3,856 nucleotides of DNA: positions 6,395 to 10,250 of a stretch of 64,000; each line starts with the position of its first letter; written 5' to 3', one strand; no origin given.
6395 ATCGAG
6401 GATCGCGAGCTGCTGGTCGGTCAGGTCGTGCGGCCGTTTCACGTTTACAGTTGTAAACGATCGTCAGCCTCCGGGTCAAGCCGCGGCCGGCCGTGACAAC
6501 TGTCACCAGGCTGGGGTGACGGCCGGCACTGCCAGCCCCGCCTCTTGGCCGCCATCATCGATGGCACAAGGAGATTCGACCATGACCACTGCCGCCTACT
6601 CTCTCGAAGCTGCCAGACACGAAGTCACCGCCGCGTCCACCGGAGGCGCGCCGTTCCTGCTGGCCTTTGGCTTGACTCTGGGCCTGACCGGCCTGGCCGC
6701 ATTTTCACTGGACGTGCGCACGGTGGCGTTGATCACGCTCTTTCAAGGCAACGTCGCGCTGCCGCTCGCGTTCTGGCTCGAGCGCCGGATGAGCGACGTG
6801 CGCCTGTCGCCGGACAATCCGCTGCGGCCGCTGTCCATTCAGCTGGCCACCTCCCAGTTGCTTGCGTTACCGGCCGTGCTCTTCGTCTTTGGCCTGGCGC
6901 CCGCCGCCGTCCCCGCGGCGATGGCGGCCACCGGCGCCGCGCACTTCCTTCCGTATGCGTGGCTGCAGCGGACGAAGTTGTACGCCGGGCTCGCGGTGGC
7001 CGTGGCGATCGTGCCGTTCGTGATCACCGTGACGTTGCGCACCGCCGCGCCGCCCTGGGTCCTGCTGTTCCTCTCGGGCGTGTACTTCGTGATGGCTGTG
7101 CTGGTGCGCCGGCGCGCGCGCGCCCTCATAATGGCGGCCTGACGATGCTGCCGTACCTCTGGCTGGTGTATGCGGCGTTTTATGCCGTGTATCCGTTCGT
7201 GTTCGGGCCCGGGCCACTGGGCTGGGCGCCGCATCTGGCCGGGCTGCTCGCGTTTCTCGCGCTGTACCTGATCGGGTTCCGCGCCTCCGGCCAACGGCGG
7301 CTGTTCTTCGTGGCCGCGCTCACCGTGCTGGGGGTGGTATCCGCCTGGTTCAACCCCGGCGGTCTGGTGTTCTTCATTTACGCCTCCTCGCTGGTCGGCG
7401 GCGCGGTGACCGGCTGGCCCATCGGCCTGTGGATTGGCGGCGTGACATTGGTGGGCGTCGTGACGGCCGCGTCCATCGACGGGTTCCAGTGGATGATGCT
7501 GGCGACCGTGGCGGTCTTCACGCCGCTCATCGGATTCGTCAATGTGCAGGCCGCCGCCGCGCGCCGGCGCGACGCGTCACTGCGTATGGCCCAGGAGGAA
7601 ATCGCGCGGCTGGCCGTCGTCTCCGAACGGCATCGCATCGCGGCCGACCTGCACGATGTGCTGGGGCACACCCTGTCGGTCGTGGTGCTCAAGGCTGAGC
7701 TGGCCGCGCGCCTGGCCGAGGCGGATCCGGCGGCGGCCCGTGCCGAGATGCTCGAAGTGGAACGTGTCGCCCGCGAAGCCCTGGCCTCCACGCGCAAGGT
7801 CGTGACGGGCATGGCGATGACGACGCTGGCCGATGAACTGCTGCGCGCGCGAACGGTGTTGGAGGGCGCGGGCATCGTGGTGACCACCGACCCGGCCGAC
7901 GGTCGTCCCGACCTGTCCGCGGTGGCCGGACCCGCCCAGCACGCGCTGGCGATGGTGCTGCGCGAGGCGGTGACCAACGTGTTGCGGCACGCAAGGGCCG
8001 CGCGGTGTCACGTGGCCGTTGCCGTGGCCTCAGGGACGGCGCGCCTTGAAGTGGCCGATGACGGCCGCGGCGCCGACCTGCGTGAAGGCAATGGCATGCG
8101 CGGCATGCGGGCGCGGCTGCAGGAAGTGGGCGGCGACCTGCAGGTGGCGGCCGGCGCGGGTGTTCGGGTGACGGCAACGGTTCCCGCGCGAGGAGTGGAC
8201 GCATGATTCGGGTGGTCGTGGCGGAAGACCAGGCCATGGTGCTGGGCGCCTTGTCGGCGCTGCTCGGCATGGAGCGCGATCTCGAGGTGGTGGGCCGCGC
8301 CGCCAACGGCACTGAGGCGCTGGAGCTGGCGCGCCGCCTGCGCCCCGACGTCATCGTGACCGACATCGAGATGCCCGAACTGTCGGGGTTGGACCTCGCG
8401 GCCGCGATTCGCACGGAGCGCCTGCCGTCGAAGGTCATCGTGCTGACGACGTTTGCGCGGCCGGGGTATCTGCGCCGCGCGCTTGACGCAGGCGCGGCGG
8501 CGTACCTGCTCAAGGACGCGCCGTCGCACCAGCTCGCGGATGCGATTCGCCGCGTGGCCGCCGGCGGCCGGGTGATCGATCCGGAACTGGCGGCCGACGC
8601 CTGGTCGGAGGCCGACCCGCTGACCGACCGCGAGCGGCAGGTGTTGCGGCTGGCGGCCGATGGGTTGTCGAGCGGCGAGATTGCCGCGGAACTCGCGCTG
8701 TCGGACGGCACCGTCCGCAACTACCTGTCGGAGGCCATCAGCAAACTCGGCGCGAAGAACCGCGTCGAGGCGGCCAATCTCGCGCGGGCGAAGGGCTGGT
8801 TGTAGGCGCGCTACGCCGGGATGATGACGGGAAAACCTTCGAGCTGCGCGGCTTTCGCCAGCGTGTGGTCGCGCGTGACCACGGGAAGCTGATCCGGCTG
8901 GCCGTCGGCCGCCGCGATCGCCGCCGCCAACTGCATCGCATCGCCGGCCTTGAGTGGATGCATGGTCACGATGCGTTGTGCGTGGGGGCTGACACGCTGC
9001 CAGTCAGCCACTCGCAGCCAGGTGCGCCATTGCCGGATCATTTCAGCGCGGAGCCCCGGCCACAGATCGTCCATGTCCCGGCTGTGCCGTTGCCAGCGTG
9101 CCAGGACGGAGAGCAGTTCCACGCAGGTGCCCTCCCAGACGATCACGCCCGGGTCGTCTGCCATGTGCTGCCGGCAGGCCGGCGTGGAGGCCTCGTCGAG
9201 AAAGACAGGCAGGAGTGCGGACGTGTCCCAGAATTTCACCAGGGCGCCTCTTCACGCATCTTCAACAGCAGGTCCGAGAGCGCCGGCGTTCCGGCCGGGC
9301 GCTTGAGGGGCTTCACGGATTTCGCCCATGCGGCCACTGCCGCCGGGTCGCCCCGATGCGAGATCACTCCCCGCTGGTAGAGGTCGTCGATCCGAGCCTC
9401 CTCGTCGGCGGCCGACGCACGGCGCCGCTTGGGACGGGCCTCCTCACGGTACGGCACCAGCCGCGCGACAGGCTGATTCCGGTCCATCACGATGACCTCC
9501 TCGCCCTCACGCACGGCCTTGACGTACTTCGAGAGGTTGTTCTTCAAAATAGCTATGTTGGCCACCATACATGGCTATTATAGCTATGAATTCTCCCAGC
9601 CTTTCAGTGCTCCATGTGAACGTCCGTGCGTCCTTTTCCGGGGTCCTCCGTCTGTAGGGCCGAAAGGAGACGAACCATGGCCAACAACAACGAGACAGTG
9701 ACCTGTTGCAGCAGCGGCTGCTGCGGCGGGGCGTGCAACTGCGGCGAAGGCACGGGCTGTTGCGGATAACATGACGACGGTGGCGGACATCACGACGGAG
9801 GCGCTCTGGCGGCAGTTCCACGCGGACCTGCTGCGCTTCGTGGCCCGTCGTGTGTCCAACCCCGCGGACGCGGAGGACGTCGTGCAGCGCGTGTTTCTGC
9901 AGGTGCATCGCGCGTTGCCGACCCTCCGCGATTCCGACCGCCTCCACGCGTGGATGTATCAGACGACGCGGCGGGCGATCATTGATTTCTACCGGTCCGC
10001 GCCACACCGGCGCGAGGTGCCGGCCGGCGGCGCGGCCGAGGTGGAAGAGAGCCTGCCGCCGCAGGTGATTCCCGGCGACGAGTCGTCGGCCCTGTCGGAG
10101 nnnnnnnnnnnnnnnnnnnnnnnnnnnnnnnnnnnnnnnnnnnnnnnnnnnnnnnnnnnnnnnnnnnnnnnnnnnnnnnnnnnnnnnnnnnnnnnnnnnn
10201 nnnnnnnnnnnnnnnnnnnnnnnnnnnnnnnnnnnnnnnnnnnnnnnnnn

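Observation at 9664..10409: Unannotated 30-aa Cys-rich (metallothionein-like) ORF translationally coupled to a CorE-like ECF sigma factor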

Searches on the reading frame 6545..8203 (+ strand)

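Call 86: search_protein_families(library=pfam, proteins=[window:6545-8203:+], max_evalue=0.001)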
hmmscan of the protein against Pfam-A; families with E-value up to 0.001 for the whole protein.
window:6545-8203:+ (553 aa): 3 families
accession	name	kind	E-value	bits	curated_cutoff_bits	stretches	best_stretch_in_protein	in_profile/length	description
PF07730.19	HisKA_3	-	1.2e-16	61.4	24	1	361-424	1-64/68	Histidine kinase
PF02518.31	HATPase_c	-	1.6e-07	32.2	26.4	1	466-548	4-109/111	Histidine kinase-, DNA gyrase B-, and HSP90-like ATPase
PF13581.12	HATPase_c_2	-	9.8e-05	22.8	27.4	1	467-515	31-84/127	Histidine kinase-like ATPase domain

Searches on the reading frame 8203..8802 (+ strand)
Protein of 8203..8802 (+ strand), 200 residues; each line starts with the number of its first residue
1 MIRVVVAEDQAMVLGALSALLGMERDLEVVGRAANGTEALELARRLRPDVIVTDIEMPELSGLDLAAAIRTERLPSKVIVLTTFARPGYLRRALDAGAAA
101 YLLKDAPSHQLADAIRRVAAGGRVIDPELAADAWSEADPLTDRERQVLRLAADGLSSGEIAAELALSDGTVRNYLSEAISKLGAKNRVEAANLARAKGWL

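Call 86: search_protein_families(library=pfam, proteins=[window:8203-8802:+], max_evalue=0.001)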
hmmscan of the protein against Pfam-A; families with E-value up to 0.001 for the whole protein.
window:8203-8802:+ (200 aa): 6 families
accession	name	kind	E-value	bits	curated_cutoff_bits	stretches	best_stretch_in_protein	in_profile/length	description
PF00072.30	Response_reg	-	9.5e-24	84.2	30.2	1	4-116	1-111/111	Response regulator receiver domain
PF00196.25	GerE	-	1.4e-18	66.7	23.5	1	138-194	1-57/57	Bacterial regulatory proteins, luxR family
PF08281.18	Sigma70_r4_2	-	3.7e-09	36.5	25.7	1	140-182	11-54/54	Sigma-70, region 4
PF04545.22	Sigma70_r4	-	7.6e-07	29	24.1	1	140-182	5-48/50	Sigma-70, region 4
PF04967.18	HTH_10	-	6.8e-05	23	23.1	0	140-182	1-51/53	HTH DNA binding domain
PF13384.12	HTH_23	-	0.00075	19.7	24.6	0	143-176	6-39/50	Homeodomain-like domain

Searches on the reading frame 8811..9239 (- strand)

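Call 3: search_protein_families(library=pfam, proteins=[window:8811-9239:-], max_evalue=0.1)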
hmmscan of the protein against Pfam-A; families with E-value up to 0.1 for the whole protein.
window:8811-9239:- (142 aa): 1 family
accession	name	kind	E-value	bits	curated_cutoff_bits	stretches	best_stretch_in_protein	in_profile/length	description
PF01850.27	PIN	-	1.8e-06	29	23.6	1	3-131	2-118/120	PIN domain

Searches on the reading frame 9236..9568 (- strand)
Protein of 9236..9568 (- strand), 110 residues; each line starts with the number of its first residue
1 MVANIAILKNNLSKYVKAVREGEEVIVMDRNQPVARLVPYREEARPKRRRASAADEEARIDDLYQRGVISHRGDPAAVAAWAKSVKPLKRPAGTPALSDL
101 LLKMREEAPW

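Call 3: search_protein_families(library=pfam, proteins=[window:9236-9568:-], max_evalue=0.1)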
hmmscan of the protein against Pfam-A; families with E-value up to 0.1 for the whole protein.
window:9236-9568:- (110 aa): 1 family
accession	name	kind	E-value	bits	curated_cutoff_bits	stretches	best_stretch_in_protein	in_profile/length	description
PF02604.26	PhdYeFM_antitox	-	1.3e-10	41.3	29.8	1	4-42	5-44/74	Antitoxin Phd_YefM, type II toxin-antitoxin system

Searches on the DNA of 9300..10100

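Call 55: search_rna_families(source=window, start=9300, end=10100, threshold=evalue, max_evalue=1)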
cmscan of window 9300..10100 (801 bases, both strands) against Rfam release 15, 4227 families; matches with E-value up to 1: 0.
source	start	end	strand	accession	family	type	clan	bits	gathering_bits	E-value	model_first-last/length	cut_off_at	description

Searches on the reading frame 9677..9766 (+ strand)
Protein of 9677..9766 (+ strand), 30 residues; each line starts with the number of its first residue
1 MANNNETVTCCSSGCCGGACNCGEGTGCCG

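Call 3: search_protein_families(library=pfam, proteins=[window:9677-9766:+], max_evalue=0.1)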
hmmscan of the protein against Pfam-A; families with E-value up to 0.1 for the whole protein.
window:9677-9766:+ (30 aa): 0 families

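Call 4: search_protein_families(library=ncbifam, proteins=[window:9677-9766:+], max_evalue=0.1)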
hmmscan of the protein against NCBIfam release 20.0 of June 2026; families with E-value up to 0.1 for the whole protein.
window:9677-9766:+ (30 aa): 0 families

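Call 70: search_protein_representatives(protein=window:9677-9766:+)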
Query: 30 residues. Proteins with E-value up to 0.001 (for the whole library): 0; up to 1e-10: 0; up to 1e-30: 0. The best 0 are listed.
